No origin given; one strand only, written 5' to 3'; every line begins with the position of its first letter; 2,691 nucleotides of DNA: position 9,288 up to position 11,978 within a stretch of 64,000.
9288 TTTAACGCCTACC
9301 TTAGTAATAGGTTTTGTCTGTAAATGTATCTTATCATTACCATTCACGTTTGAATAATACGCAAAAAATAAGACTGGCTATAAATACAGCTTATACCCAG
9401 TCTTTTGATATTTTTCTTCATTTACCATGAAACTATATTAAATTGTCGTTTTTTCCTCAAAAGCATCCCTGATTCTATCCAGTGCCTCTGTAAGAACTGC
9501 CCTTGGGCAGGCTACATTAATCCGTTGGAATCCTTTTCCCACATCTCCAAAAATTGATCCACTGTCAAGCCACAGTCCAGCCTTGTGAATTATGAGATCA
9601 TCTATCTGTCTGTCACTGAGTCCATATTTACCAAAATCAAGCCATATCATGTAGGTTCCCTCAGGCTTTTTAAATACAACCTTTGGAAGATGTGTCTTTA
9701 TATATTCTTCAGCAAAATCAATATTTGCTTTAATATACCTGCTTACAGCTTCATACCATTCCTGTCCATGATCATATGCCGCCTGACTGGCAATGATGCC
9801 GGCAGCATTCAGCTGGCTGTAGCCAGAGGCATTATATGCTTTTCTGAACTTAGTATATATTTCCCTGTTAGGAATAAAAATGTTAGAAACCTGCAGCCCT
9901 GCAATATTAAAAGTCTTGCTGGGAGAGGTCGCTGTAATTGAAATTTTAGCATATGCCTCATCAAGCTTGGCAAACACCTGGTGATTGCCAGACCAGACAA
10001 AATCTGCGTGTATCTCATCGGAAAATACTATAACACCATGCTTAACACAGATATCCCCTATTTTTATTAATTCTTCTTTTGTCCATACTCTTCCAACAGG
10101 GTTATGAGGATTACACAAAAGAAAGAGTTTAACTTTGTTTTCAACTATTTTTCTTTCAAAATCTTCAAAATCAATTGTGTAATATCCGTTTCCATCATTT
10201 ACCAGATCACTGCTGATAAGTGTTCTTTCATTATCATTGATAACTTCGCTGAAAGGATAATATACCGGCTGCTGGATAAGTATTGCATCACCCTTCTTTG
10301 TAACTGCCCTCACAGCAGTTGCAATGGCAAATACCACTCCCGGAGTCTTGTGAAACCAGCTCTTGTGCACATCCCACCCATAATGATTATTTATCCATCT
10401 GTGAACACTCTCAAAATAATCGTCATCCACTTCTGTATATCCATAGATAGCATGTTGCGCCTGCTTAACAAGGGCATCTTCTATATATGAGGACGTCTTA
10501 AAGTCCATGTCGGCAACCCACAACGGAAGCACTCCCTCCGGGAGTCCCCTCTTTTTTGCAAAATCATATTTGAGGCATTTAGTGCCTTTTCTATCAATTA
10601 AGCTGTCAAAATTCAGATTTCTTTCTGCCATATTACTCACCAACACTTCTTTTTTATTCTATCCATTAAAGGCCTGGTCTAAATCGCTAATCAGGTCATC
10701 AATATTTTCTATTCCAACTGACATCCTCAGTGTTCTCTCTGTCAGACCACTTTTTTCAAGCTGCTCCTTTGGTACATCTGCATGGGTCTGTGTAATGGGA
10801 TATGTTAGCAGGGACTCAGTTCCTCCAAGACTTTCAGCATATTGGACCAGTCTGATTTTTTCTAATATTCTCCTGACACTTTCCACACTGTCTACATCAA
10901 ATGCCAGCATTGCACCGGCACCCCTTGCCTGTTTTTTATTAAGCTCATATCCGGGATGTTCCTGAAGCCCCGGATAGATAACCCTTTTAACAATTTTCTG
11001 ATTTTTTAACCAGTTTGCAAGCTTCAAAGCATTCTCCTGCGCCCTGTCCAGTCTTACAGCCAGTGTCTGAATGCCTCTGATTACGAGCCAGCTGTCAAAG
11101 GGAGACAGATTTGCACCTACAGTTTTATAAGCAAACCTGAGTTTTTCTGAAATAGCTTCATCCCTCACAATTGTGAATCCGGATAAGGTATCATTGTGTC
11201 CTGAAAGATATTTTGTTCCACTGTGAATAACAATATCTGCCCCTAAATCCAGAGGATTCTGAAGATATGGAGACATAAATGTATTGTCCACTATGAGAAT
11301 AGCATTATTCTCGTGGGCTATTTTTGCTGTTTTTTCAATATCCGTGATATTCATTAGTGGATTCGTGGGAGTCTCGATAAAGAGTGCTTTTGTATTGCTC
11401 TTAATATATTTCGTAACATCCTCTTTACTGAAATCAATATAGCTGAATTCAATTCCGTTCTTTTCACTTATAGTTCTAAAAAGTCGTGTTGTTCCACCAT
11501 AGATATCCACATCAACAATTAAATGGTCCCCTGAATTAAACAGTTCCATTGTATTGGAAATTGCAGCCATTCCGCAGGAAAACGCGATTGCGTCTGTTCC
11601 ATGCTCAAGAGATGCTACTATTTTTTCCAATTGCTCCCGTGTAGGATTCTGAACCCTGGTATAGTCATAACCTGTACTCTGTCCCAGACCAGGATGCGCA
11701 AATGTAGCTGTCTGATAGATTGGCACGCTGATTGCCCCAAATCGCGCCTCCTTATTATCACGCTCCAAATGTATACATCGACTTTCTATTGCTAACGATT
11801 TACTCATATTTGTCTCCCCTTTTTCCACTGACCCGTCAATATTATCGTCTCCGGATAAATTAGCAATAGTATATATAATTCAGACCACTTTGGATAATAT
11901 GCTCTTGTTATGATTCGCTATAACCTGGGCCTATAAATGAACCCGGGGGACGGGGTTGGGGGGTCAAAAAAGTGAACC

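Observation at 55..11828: Sulfur amino-acid cluster in an anaerobe built around two Xi-class GST-like paralogs, a GNAT and an M20 hydrolase: possible oxygen-independent S-conjugate salvage pathway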

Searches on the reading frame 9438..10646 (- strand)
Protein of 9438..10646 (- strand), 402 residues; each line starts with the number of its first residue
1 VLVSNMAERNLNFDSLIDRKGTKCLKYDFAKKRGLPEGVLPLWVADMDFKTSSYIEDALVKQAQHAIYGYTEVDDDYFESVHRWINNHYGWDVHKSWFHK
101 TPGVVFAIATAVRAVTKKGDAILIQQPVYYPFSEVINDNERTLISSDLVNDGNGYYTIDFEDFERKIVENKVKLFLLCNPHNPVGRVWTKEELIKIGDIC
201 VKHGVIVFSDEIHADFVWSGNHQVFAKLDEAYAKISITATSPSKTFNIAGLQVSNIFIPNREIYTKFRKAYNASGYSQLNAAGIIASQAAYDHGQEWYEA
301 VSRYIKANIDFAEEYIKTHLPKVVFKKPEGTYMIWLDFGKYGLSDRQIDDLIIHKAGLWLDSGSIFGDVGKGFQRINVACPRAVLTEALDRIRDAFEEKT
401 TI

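Call 4: search_protein_families(library=pfam, proteins=[window:9438-10646:-])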
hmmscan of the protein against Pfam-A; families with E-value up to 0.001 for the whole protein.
window:9438-10646:- (402 aa): 1 family
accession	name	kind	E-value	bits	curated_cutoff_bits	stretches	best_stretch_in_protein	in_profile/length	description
PF00155.27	Aminotran_1_2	-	2.9e-38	132.4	19.7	1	62-392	32-361/361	Aminotransferase class I and II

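Call 5: search_protein_families(library=ncbifam, proteins=[window:9438-10646:-])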
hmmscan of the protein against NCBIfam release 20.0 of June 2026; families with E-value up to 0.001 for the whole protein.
window:9438-10646:- (402 aa): 64 families (the best 25 are shown)
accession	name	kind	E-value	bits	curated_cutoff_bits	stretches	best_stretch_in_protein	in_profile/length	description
TIGR04350.1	C_S_lyase_PatB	subfamily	4.7e-136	453.7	340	1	13-396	1-383/384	PatB family C-S lyase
NF041364.1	GntC_guanitoxin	equivalog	5.5e-36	124.2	415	1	101-393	66-354/356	guanitoxin biosynthesis PLP-dependent (S)-gamma-hydroxy-L-arginine cyclodehydratase GntC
NF004975.0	PRK06348.1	equivalog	2.2e-35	122.4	549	1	37-393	29-380/384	pyridoxal phosphate-dependent aminotransferase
NF004770.0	PRK06108.1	subfamily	5.7e-32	111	422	1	37-398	36-394/396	pyridoxal phosphate-dependent aminotransferase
NF005744.0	PRK07568.1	subfamily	2e-31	109.2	389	1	30-334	25-322/398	pyridoxal phosphate-dependent aminotransferase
NF005817.0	PRK07683.1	equivalog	3.1e-30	105.1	575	1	38-399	29-384/387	aminotransferase A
NF005816.0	PRK07682.1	equivalog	4.4e-29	101.3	620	1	37-399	29-386/390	aminotransferase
NF006229.0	PRK08361.1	equivalog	3.2e-28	98.8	624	1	37-398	33-390/391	aspartate aminotransferase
NF005855.0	PRK07777.1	equivalog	6.5e-28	98.1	553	1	100-393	94-385/391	pyridoxal phosphate-dependent aminotransferase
TIGR01265.1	tyr_nico_aTase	subfamily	9.8e-28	97.2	292.45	1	51-395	49-398/403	tyrosine/nicotianamine family aminotransferase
NF006230.0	PRK08363.1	equivalog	3.6e-27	95.2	534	1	47-397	43-393/398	alanine aminotransferase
NF041091.1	asp_aminotase_Arch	equivalog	2.5e-26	92.4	550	1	38-394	28-373/376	aspartate aminotransferase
NF005588.0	PRK07309.1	equivalog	2.8e-26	92.3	576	1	37-399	30-389/391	pyridoxal phosphate-dependent aminotransferase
NF006569.0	PRK09082.1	subfamily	3.9e-26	92.1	420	1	48-341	41-329/386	methionine aminotransferase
TIGR03540.1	DapC_direct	equivalog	8.6e-26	90.7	593.25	1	37-393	29-381/383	LL-diaminopimelate aminotransferase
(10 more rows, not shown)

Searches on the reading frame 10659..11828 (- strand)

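Call 4: search_protein_families(library=pfam, proteins=[window:10659-11828:-])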
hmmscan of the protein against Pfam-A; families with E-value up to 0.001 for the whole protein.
window:10659-11828:- (389 aa): 4 families
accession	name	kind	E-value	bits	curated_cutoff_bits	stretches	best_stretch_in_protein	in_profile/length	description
PF01053.26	Cys_Met_Meta_PP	-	1.1e-145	485.4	27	1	17-387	3-380/381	Cys/Met metabolism PLP-dependent enzyme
PF00266.25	Aminotran_5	-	9.1e-07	28.6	21.5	1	97-208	85-203/371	Aminotransferase class-V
PF02347.22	GDC-P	-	4.3e-06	26.3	26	1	99-205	153-257/429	Glycine cleavage system P-protein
PF00155.27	Aminotran_1_2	-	7.9e-05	22.4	19.7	1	69-185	53-189/361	Aminotransferase class I and II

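Call 5: search_protein_families(library=ncbifam, proteins=[window:10659-11828:-])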
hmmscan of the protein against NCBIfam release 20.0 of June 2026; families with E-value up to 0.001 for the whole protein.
window:10659-11828:- (389 aa): 53 families (the best 25 are shown)
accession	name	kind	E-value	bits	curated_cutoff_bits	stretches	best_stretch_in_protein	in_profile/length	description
NF005810.0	PRK07671.1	equivalog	2.2e-135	451.5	594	1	19-387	8-376/377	bifunctional cystathionine gamma-lyase/homocysteine desulfhydrase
NF005976.0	PRK08064.1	equivalog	7.5e-130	433.4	627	1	9-387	2-380/390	cystathionine beta-lyase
NF006095.0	PRK08247.1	equivalog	8.6e-130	432.8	585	1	25-388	16-364/369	methionine biosynthesis PLP-dependent protein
NF004821.0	PRK06176.1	equivalog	2.3e-125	418.4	642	1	25-388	13-377/380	cystathionine gamma-synthase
NF005871.0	PRK07811.1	equivalog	3.2e-123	411.2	513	1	7-388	6-387/389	cystathionine gamma-synthase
TIGR01329.1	cysta_beta_ly_E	equivalog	1.1e-116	389.7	487.5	1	23-387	8-378/383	cystathionine beta-lyase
TIGR02080.1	O_succ_thio_ly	equivalog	2.2e-115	385.4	504.55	1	25-388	14-380/382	cystathionine gamma-synthase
TIGR01328.1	met_gam_lyase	equivalog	2.2e-113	379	549.7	1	14-388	4-389/391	methionine gamma-lyase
NF005577.0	PRK07269.1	equivalog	9.1e-110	367.3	620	1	25-388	17-363/364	cystathionine gamma-synthase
NF005263.0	PRK06767.1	equivalog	9.1e-105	350.8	617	1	13-388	5-384/392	methionine gamma-lyase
NF004876.0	PRK06234.1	subfamily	5.1e-104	348.5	666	1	12-387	7-395/400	methionine gamma-lyase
NF006347.0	PRK08574.1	equivalog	3e-102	342.3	477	1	20-388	7-383/385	cystathionine gamma-synthase family protein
NF006003.0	PRK08133.1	equivalog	7.6e-101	337.7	522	1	23-387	27-394/396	O-succinylhomoserine sulfhydrylase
NF043007.1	CysBLyMetC_Staph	equivalog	1.8e-99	333.2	700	1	24-388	13-373/378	cystathionine beta-lyase MetC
NF006463.0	PRK08861.1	equivalog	1.9e-99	333.2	670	1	27-388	18-382/388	O-succinylhomoserine (thiol)-lyase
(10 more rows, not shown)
